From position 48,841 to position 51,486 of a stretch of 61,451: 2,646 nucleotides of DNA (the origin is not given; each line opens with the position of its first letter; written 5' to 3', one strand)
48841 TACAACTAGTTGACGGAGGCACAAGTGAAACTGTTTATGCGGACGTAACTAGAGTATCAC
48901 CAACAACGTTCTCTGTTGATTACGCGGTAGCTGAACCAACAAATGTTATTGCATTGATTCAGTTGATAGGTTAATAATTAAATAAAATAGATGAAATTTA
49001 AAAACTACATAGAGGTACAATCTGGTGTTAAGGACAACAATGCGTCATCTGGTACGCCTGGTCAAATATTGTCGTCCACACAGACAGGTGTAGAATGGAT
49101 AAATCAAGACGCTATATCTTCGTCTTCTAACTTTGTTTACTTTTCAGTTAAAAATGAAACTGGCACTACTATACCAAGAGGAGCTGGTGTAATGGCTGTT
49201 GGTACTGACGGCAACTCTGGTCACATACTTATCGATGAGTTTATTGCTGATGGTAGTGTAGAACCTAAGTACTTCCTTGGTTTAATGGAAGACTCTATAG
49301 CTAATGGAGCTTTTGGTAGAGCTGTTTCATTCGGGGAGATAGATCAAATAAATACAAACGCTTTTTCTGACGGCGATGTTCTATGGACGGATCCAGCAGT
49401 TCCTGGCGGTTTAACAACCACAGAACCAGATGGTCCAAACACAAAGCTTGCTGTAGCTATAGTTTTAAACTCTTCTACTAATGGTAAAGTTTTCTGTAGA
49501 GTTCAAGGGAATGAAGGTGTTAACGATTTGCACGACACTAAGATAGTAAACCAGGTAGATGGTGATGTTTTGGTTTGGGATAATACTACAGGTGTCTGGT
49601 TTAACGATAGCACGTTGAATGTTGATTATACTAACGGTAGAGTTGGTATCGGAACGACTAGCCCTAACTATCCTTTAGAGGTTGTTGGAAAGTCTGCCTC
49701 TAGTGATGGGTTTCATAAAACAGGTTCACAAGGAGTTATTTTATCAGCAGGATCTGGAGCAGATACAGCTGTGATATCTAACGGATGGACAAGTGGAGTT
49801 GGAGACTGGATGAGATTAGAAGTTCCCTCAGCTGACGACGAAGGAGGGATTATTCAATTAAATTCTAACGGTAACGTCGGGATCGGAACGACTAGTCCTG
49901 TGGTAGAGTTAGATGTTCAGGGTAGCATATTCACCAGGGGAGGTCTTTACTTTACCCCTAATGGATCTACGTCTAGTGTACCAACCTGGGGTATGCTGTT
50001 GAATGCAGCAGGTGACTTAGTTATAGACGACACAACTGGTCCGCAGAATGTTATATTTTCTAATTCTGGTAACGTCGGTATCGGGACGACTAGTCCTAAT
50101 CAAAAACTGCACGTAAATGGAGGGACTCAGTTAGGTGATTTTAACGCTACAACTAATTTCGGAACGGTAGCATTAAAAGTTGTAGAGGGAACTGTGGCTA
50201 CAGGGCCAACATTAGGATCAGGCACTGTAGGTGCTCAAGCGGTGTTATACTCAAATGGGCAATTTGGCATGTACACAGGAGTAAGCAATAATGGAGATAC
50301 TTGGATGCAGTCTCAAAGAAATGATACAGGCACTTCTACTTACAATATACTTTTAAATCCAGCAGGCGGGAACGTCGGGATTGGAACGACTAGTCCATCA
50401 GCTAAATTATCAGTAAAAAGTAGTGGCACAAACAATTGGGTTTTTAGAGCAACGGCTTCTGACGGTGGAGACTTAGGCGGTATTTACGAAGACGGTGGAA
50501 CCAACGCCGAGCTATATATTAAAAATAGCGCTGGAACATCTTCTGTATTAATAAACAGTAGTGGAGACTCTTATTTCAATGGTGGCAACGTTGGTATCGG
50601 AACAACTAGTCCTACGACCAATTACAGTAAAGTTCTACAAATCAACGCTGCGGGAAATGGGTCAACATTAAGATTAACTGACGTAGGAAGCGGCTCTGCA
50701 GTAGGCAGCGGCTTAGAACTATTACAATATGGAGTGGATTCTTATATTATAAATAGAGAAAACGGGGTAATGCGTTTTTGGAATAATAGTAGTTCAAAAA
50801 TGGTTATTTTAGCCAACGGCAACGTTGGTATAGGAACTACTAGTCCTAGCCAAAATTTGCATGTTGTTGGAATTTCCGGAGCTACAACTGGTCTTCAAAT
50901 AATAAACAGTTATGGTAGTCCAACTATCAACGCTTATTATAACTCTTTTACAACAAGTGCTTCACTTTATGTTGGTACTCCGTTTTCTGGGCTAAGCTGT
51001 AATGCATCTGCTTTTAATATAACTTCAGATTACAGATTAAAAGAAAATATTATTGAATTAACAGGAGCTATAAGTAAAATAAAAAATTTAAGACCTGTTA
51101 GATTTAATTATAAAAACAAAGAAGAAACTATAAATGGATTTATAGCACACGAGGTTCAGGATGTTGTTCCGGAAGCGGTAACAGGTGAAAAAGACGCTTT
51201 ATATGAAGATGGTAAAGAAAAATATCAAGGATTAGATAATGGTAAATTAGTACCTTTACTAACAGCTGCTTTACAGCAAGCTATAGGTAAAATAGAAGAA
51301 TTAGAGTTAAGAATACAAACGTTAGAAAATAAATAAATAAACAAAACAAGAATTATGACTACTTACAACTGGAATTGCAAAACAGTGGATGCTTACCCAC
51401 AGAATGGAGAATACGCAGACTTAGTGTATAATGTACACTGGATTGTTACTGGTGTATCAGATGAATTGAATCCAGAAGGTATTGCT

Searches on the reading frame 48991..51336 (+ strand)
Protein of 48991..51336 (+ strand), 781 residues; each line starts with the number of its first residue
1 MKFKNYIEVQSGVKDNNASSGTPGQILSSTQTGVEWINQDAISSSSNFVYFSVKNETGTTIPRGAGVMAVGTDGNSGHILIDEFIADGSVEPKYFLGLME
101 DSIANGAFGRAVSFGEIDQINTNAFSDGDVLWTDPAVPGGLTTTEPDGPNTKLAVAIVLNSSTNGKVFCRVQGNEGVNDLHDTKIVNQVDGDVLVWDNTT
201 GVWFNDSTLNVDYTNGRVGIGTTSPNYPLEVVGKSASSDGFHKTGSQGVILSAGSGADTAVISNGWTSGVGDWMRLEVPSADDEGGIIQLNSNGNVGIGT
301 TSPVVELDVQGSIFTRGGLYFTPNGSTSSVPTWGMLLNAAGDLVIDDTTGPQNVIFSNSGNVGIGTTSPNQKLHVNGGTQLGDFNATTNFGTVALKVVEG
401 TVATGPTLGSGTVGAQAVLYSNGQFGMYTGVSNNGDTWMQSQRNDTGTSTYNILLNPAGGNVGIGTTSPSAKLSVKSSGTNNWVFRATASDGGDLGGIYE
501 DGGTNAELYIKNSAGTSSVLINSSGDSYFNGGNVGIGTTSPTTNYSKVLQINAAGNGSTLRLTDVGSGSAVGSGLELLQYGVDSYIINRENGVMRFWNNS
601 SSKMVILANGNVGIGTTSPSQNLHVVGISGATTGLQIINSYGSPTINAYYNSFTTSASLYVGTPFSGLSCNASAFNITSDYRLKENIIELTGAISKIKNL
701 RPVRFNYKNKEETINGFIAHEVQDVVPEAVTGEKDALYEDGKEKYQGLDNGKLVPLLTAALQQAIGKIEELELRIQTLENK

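Call 10: search_protein_families(library=phrogs, proteins=[window:48991-51336:+])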
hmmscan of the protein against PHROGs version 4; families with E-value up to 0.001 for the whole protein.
window:48991-51336:+ (781 aa): 23 families
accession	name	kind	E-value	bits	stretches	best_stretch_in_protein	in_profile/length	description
phrog_18345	-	tail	6.6e-53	181.3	2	673-779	849-954/956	tail fiber protein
phrog_9942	-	tail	5.9e-47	161.3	4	654-780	899-1046/1178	tail fiber protein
phrog_19195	-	head and packaging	6.3e-33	114.6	2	454-739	1056-1349/1425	virion structural protein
phrog_22896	-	tail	1e-27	97.7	1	625-772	664-805/808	tail protein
phrog_1980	-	tail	6.2e-22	79.5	1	396-781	117-436/449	tail fiber protein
phrog_5668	-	tail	6.7e-22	78.1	1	453-780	1278-1563/1567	tail fiber protein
phrog_18186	-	tail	4e-18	66.4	1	620-771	429-570/582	baseplate wedge subunit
phrog_18673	-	tail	8.6e-18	65.6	1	671-779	242-372/373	tail fiber protein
phrog_1699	-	tail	1.4e-16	61.2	1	291-778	569-994/1000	long tail fiber protein distal subunit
phrog_8215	-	tail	1.8e-16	60.7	1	651-735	887-965/1000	baseplate wedge initiator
phrog_5481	-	tail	1.8e-15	57.6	1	642-780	905-1025/1043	tail fiber protein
phrog_14572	-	tail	6.1e-14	52.9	1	667-780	354-475/484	tail fiber protein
phrog_33119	-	tail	9.2e-11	42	1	675-780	544-639/643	long tail fiber protein distal subunit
phrog_6578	-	tail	7e-10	38.4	1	669-780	1070-1192/1210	tail fiber protein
phrog_24607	-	tail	1.4e-08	34.8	1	508-744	318-568/674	tail protein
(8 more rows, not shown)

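Call 11: search_dna_similar(query=window:48991-51336:+, collection=phages, mode=protein, max_rows=25)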
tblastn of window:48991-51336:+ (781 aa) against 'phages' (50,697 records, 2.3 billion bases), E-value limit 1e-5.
Records with a match: 284; places in all: 305; records where one place covers at least 80% of the query: 0.
Best place of each record, by identity: <60% 284.
By first word of the organism name: Streptococcus 82; Synechococcus 77; Escherichia 13; Pelagibacter 12; Vibrio 11; Aeromonas 10; Achromobacter 9; Cyanophage 7; Thermus 6; Caudoviricetes 5; and 22 more.
By host as written in the record: - 68; Synechococcus sp. MW02 9; Synechococcus sp. 6; Candidatus Pelagibacter sp. HTCC7211 6; Candidatus Pelagibacter sp H2P3alpha 6; Vibrio cholerae 6; Escherichia coli 6; Synechococcus sp. WH 7803 5; and 120 more.
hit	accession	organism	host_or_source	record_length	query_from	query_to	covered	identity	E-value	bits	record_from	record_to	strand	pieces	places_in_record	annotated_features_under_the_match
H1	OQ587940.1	Synechococcus phage S-CRES2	Synechococcus sp.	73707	209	775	73%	31.4%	2e-25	199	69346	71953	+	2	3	chaperone of endosialidase (x2)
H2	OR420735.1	Pelagibacter phage HTVC168P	Candidatus Pelagibacter sp. HTCC7211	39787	217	779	72%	29.2%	5e-33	144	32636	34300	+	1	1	hypothetical protein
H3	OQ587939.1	Synechococcus phage S-CRES1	Synechococcus sp.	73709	214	775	65%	31.3%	4e-27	188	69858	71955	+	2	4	chaperone of endosialidase (x2)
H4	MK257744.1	Thermus phage YS40_Isch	Thermus thermophilus HB8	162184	191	779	66%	29.4%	1e-10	131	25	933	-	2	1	hypothetical protein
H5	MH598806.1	Pelagibacter phage HTVC119P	Candidatus Pelagibacter sp. HTCC7211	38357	345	779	56%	34.0%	3e-36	154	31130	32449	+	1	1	hypothetical protein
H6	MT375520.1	Pelagibacter phage Bylgja EXVC010P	Candidatus Pelagibacter sp H2P3alpha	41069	288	779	63%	29.9%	5e-33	144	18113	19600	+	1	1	hypothetical protein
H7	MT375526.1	Pelagibacter phage Himinglaeva EXVC011P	Candidatus Pelagibacter sp H2P3alpha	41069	288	779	63%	29.9%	5e-33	144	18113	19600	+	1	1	hypothetical protein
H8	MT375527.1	Pelagibacter phage Hroenn EXVC015P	Candidatus Pelagibacter sp H2P3alpha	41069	288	779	63%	29.9%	5e-33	144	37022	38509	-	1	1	hypothetical protein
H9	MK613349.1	Roseobacter phage CRP-7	Rhodobacteraceae bacterium FZCC0042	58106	274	779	65%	28.1%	9e-32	140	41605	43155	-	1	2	putative tail structural protein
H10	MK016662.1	Synechococcus phage S-B28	Synechococcus sp. KSHK05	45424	271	775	65%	27.0%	4e-16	89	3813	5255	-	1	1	hypothetical protein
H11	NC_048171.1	Synechococcus phage S-B28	Synechococcus sp. KSHK05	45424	271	775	65%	27.0%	4e-16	89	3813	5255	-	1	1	tail fiber protein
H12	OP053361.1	Cyanophage S-TIM61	Synechococcus sp. CC9605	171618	344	780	56%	28.5%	5e-9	126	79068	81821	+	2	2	virion structural protein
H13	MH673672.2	Thermus phage phiFa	Thermus thermophilus HB27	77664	290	779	63%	25.0%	2e-9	67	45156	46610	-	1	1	distal tail fiber protein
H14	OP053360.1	Cyanophage S-TIM66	Synechococcus sp. CC9605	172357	344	780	56%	27.9%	3e-7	119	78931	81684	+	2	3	virion structural protein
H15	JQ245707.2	Cyanophage S-TIM5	Parasynechococcus marenigrum WH 8102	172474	344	780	56%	27.9%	2e-7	119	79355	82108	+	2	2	virion structural protein and packaging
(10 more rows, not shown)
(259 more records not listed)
